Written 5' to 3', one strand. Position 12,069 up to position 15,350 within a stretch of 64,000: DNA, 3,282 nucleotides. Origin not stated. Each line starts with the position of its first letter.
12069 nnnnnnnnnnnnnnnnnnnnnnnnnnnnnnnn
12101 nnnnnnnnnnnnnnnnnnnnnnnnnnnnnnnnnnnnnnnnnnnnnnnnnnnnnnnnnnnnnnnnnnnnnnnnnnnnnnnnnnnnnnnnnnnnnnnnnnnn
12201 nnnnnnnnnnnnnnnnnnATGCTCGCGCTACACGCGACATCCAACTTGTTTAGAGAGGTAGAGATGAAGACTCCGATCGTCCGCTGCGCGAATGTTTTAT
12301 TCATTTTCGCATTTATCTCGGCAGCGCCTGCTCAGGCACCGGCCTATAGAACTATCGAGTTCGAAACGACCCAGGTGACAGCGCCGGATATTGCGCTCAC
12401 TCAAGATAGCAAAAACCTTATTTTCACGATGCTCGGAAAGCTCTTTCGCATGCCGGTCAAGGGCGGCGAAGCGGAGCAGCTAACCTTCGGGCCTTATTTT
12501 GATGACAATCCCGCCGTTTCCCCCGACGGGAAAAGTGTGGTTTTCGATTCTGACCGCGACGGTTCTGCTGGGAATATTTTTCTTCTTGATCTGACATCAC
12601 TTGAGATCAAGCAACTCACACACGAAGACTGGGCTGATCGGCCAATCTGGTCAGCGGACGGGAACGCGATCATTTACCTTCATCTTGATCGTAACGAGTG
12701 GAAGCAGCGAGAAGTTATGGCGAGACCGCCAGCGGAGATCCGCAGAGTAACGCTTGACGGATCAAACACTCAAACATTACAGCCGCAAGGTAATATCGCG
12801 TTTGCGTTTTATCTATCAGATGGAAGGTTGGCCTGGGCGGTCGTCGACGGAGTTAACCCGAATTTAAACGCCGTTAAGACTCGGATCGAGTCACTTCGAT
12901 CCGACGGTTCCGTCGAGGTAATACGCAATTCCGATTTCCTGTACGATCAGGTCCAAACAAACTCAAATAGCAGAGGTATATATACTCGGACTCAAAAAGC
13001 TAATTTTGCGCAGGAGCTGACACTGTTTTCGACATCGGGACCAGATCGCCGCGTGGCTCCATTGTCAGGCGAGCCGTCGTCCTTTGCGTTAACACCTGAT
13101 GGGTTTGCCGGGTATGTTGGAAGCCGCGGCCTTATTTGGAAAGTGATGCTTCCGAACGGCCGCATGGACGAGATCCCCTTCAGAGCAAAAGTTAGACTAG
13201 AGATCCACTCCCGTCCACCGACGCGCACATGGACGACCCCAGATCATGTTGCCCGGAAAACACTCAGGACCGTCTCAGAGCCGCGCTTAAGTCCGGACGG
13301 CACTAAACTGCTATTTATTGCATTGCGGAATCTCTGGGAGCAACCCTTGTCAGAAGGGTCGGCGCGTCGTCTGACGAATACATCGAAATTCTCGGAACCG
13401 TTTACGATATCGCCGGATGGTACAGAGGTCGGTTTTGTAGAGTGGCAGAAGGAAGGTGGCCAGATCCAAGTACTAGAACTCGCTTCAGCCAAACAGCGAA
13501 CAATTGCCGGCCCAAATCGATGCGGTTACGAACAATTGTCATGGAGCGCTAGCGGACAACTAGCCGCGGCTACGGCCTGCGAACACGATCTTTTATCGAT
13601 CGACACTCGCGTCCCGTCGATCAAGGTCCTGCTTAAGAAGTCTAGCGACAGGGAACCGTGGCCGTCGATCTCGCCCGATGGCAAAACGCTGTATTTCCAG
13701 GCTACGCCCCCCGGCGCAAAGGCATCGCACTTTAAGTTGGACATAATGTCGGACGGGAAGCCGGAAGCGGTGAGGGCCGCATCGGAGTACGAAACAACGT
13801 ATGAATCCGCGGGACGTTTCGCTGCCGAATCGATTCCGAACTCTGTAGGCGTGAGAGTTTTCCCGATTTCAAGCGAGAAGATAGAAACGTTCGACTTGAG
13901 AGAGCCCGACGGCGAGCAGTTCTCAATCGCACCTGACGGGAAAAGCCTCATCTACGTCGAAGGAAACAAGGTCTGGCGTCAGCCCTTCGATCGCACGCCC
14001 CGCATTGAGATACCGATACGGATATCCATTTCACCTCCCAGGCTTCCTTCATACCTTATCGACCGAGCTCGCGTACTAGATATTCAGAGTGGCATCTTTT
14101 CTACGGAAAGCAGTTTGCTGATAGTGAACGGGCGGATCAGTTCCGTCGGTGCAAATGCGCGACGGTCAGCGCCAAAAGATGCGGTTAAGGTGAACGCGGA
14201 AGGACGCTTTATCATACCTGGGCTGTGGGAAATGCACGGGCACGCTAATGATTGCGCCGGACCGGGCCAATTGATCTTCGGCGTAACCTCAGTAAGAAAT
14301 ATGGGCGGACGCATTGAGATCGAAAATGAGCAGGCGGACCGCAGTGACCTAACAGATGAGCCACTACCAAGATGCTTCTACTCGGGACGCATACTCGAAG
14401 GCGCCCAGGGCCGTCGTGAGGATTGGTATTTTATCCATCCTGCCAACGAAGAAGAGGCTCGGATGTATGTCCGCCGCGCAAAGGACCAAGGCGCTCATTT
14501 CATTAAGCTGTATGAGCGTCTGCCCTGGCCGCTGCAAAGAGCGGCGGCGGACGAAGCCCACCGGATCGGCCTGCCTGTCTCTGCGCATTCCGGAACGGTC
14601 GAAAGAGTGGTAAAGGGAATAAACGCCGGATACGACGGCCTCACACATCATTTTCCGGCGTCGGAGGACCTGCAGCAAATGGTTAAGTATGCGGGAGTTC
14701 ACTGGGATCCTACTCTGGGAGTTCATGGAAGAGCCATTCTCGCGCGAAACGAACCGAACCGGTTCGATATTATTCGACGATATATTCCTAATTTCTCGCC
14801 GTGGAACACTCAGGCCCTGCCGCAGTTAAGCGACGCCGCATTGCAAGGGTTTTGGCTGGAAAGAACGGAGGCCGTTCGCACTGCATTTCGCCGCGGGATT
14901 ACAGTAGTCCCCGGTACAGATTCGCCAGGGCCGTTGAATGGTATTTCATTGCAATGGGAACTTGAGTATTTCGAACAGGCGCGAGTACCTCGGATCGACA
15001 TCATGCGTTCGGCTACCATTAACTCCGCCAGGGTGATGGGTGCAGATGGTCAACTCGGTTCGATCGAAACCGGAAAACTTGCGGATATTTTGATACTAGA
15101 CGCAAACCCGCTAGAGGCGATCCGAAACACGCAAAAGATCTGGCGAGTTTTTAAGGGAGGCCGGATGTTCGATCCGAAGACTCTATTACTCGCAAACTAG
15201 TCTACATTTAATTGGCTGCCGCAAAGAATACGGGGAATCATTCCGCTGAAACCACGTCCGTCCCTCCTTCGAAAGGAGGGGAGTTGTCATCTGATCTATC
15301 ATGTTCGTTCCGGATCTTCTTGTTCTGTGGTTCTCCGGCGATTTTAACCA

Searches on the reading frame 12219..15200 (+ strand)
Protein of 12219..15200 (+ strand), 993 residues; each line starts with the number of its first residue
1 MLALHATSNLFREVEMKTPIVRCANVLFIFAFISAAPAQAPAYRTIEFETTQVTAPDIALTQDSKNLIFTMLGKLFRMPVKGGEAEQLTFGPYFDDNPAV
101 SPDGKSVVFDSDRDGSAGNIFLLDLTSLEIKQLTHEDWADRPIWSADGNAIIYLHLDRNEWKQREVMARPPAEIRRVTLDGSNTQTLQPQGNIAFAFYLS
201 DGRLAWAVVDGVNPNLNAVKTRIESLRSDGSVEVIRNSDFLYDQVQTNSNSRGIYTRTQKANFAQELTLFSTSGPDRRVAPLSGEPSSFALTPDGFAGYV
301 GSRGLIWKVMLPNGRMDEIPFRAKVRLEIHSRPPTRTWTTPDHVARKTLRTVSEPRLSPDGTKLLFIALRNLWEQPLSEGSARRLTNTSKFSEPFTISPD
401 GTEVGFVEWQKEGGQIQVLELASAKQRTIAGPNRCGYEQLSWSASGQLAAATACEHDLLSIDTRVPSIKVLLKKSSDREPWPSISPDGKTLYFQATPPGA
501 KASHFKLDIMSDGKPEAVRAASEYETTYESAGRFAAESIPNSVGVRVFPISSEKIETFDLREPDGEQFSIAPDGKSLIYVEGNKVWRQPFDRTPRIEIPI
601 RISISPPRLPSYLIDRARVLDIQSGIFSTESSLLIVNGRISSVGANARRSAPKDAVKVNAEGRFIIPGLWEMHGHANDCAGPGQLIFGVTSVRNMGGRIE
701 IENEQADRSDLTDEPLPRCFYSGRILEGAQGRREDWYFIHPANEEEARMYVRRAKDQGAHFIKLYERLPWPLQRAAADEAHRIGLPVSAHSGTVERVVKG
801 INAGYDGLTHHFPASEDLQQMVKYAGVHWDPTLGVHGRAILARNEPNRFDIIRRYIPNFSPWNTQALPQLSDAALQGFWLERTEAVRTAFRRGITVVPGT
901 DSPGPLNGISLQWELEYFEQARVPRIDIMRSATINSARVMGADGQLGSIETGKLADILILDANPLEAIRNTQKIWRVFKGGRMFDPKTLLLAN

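Call 3: search_protein_families(library=pfam, proteins=[window:12219-15200:+], max_evalue=0.01)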
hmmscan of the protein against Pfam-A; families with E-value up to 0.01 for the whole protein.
window:12219-15200:+ (993 aa): 4 families
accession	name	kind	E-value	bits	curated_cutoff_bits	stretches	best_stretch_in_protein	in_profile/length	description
PF07676.18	PD40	-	1.8e-21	76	20.9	2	86-120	2-36/38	WD40-like Beta Propeller Repeat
PF01979.26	Amidohydro_1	-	7e-15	55.5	25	1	752-982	101-343/345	Amidohydrolase family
PF07969.17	Amidohydro_3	-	9.1e-10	39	29.7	1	885-982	358-469/472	Amidohydrolase family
PF00930.27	DPPIV_N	-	7.7e-07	28.6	22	1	349-389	42-82/354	Dipeptidyl peptidase IV (DPP IV) N-terminal region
